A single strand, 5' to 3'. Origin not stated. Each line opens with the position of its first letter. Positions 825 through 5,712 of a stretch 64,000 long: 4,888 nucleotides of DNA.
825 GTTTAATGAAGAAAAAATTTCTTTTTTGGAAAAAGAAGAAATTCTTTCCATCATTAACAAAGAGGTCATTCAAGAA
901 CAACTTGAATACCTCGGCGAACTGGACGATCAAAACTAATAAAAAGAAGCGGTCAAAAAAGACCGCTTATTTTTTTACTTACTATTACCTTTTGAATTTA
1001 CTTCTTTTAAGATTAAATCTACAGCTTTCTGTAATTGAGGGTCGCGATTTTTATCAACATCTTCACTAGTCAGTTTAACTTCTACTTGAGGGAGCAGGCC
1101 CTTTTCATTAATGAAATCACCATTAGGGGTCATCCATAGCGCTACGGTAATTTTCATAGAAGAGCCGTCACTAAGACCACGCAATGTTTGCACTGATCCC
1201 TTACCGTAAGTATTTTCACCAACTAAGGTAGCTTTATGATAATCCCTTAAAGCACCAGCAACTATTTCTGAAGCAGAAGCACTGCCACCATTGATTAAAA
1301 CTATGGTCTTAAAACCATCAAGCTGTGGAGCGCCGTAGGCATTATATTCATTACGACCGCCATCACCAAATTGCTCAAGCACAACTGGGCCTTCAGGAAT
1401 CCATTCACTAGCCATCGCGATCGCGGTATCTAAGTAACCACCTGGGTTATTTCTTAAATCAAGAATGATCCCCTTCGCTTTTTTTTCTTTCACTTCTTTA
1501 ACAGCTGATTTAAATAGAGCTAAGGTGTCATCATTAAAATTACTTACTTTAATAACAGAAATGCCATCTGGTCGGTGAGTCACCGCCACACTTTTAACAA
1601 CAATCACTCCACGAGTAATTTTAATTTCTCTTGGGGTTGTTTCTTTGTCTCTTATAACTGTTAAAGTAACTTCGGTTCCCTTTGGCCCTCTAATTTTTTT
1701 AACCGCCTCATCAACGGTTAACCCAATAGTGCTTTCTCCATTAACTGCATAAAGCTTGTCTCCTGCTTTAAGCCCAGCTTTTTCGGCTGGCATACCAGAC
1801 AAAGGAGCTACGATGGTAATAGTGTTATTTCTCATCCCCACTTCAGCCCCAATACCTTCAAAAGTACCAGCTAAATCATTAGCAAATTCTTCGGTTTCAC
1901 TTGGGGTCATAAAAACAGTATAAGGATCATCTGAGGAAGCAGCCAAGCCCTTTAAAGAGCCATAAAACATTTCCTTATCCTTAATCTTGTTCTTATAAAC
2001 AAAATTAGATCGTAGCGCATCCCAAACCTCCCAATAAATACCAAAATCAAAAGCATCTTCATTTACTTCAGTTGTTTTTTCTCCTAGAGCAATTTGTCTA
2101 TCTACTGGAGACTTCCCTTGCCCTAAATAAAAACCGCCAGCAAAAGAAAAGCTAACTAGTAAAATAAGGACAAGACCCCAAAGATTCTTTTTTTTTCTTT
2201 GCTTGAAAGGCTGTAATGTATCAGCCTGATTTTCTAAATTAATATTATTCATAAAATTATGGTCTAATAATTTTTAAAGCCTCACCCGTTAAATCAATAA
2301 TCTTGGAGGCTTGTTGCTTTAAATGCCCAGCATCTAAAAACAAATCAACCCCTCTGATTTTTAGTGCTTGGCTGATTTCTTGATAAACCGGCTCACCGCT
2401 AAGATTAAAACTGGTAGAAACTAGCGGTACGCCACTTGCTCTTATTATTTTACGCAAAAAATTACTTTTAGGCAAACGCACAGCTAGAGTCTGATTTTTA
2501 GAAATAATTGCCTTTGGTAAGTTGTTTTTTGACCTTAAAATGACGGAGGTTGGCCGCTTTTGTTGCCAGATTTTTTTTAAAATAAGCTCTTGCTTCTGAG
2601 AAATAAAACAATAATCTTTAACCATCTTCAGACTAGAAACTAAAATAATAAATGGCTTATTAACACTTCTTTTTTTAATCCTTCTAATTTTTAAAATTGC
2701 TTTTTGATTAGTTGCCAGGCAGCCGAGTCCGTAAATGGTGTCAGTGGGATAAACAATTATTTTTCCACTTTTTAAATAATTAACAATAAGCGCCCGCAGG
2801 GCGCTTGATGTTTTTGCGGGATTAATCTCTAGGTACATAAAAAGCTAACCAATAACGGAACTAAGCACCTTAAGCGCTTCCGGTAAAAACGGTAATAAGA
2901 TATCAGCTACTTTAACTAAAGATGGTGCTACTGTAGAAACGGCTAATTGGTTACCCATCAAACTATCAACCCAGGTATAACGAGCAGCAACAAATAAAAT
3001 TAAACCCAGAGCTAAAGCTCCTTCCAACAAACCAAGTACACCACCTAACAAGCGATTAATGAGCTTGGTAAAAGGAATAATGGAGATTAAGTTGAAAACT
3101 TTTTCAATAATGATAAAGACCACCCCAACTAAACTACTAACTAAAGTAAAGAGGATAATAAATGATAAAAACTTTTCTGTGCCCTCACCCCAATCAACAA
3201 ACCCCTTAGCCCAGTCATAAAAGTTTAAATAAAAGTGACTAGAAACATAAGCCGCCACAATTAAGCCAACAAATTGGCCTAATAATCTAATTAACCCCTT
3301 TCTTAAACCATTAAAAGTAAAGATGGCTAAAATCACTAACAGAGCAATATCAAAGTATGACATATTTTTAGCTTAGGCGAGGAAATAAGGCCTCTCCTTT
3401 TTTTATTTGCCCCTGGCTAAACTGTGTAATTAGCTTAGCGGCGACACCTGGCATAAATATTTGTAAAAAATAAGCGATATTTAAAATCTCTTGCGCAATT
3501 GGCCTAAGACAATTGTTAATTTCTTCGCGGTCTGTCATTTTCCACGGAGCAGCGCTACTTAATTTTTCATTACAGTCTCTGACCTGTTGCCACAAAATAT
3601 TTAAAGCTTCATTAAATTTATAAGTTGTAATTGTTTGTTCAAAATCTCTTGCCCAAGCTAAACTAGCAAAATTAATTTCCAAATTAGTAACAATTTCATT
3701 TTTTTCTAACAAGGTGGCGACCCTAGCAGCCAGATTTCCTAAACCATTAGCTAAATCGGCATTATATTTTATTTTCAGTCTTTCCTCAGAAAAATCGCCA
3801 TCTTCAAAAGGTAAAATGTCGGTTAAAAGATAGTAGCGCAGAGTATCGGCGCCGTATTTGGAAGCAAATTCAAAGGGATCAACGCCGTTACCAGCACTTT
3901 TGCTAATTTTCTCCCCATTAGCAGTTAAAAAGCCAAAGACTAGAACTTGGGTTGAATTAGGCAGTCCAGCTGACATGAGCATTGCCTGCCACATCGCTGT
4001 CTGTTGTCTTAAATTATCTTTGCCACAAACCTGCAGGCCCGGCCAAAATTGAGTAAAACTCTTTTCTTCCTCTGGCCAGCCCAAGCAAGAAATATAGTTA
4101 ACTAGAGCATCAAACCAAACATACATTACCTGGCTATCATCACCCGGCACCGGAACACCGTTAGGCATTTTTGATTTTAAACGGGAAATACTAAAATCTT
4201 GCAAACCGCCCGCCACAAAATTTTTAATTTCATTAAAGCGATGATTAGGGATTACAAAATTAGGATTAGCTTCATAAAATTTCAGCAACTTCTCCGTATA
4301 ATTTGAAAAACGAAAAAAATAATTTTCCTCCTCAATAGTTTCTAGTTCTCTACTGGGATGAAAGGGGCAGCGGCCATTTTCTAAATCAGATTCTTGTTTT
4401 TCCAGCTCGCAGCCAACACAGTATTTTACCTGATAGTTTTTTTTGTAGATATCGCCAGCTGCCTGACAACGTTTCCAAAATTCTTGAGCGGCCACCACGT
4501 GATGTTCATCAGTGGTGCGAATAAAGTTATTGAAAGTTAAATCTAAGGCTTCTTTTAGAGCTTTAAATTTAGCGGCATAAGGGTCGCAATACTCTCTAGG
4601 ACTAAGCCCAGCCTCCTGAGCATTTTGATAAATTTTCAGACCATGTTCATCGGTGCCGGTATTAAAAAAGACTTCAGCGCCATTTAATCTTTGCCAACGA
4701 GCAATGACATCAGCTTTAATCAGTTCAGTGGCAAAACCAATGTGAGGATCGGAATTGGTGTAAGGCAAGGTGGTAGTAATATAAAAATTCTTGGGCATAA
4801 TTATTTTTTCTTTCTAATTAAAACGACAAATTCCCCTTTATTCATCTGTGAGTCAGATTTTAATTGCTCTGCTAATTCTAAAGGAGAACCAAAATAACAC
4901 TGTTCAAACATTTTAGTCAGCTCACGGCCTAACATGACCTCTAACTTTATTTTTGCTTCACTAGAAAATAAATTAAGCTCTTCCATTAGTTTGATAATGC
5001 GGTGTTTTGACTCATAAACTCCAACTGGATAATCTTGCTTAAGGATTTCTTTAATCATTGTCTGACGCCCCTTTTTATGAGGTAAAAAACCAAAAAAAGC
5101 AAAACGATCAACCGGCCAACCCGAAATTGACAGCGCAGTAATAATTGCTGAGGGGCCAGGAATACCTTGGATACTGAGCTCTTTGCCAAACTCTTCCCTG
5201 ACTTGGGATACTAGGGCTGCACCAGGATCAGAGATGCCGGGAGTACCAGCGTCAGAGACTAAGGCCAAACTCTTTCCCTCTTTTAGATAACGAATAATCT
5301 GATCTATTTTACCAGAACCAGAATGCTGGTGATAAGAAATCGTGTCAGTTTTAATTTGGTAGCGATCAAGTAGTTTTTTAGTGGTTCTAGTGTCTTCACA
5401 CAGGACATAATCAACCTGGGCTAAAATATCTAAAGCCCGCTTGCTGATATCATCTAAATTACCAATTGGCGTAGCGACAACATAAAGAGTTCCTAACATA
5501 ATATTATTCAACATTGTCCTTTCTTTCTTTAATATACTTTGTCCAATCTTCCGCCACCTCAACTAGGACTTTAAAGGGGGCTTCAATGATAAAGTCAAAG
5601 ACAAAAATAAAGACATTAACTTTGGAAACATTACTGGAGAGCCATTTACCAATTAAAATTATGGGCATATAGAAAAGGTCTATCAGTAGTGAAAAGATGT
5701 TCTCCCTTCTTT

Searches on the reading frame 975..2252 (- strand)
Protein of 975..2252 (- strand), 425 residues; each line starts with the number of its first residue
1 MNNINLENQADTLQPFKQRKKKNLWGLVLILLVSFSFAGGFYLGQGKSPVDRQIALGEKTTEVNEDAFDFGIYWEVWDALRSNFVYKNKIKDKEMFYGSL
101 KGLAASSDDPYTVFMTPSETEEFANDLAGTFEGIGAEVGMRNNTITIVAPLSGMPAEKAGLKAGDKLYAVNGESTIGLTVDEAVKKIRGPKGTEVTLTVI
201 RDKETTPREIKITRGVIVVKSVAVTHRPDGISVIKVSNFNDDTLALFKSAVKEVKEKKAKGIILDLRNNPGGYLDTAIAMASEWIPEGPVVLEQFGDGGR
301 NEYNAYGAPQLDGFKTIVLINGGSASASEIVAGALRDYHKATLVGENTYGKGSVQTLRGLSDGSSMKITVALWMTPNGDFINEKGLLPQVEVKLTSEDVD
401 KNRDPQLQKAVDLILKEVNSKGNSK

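Call 74: search_protein_families(library=pfam, proteins=[window:975-2252:-], max_evalue=0.01)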
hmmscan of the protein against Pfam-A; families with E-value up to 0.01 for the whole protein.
window:975-2252:- (425 aa): 6 families
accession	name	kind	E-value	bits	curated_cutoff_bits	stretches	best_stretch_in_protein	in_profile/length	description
PF03572.23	Peptidase_S41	-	3.8e-47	160.4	24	1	231-392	2-165/165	Peptidase family S41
PF17820.7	PDZ_6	-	6e-14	52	27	1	147-201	2-54/54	PDZ domain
PF00595.29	PDZ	-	2.7e-13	50.5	23.2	1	133-199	11-80/81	PDZ domain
PF13180.12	PDZ_2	-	3.9e-09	37.1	27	1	133-211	2-79/80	PDZ domain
PF22694.1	CtpB_N-like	-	0.002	19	27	1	68-116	36-82/85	Activating protease CtpB N-terminal domain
PF25145.1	NfeD1b_N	-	0.0037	17.3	40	1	232-282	3-53/189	NfeD1b, N-terminal domain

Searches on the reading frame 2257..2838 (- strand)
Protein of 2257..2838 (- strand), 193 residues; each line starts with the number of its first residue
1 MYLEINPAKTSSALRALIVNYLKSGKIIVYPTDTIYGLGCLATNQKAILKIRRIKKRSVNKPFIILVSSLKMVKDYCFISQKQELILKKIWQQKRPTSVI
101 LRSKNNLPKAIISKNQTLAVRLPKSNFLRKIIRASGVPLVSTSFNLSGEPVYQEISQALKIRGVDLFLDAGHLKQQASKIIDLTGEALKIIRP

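Call 74: search_protein_families(library=pfam, proteins=[window:2257-2838:-], max_evalue=0.01)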
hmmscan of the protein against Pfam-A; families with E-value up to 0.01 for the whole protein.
window:2257-2838:- (193 aa): 2 families
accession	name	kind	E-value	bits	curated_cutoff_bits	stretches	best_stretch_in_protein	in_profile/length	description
PF01300.24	Sua5_yciO_yrdC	-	3.3e-46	157.5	25.1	1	21-193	2-177/178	Telomere recombination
PF16861.10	Carbam_trans_C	-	0.006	16.6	27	0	126-161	116-152/170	Carbamoyltransferase C-terminus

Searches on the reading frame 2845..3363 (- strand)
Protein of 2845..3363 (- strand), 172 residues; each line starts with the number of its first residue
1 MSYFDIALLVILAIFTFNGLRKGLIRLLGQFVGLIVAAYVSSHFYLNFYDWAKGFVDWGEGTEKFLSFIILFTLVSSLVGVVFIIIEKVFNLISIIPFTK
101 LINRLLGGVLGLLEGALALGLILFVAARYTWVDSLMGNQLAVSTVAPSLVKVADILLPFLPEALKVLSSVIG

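Call 74: search_protein_families(library=pfam, proteins=[window:2845-3363:-], max_evalue=0.01)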
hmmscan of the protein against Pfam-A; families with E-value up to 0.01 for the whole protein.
window:2845-3363:- (172 aa): 2 families
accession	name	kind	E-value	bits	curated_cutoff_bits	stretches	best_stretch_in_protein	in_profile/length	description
PF02674.22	Colicin_V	-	3e-20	73.1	29.3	1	4-152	1-142/144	Colicin V production protein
PF19019.6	Phlebo_G2_C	-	0.0062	16.7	25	0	46-88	114-156/171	Phlebovirus glycoprotein G2 C-terminal domain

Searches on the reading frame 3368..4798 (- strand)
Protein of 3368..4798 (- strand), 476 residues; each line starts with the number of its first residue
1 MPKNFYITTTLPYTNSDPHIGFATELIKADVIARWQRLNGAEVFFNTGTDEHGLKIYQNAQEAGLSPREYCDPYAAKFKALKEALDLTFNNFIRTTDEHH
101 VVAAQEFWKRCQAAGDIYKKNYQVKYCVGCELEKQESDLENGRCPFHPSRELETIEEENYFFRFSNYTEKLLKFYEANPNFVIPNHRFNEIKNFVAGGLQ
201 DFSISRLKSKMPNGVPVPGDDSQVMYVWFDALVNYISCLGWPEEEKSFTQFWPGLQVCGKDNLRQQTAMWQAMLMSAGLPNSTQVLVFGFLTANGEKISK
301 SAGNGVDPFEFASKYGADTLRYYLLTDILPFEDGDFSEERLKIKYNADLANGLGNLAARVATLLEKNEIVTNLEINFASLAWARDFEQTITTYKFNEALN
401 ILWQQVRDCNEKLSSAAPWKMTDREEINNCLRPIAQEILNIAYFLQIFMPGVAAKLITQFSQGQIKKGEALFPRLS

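Call 37: search_protein_families(library=pfam, proteins=[window:3368-4798:-], max_evalue=0.001)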
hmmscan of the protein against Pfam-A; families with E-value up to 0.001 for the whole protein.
window:3368-4798:- (476 aa): 3 families
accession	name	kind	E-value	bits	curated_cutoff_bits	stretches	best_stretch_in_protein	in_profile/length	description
PF09334.17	tRNA-synt_1g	-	3e-94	316.4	20.1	2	135-360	160-390/391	tRNA synthetases class I (M)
PF00133.28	tRNA-synt_1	-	2.1e-29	102.9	22.7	2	221-325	295-403/414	tRNA synthetases class I (I, L, M and V)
PF01406.26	tRNA-synt_1e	-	6.8e-10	39.2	27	1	16-126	21-131/301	tRNA synthetases class I (C) catalytic domain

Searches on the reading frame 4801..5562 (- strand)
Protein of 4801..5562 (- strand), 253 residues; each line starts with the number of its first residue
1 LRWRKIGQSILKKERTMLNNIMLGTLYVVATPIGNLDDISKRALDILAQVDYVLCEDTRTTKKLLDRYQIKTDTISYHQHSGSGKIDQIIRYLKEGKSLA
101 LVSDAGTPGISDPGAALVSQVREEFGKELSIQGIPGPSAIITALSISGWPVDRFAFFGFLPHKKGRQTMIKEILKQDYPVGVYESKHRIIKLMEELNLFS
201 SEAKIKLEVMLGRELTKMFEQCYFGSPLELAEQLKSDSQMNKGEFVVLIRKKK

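Call 74: search_protein_families(library=pfam, proteins=[window:4801-5562:-], max_evalue=0.01)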
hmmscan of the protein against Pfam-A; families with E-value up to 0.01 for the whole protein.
window:4801-5562:- (253 aa): 1 family
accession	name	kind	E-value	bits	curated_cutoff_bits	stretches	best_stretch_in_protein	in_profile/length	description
PF00590.25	TP_methylase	-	7.9e-25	88.5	27.8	1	25-225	1-206/212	Tetrapyrrole (Corrin/Porphyrin) Methylases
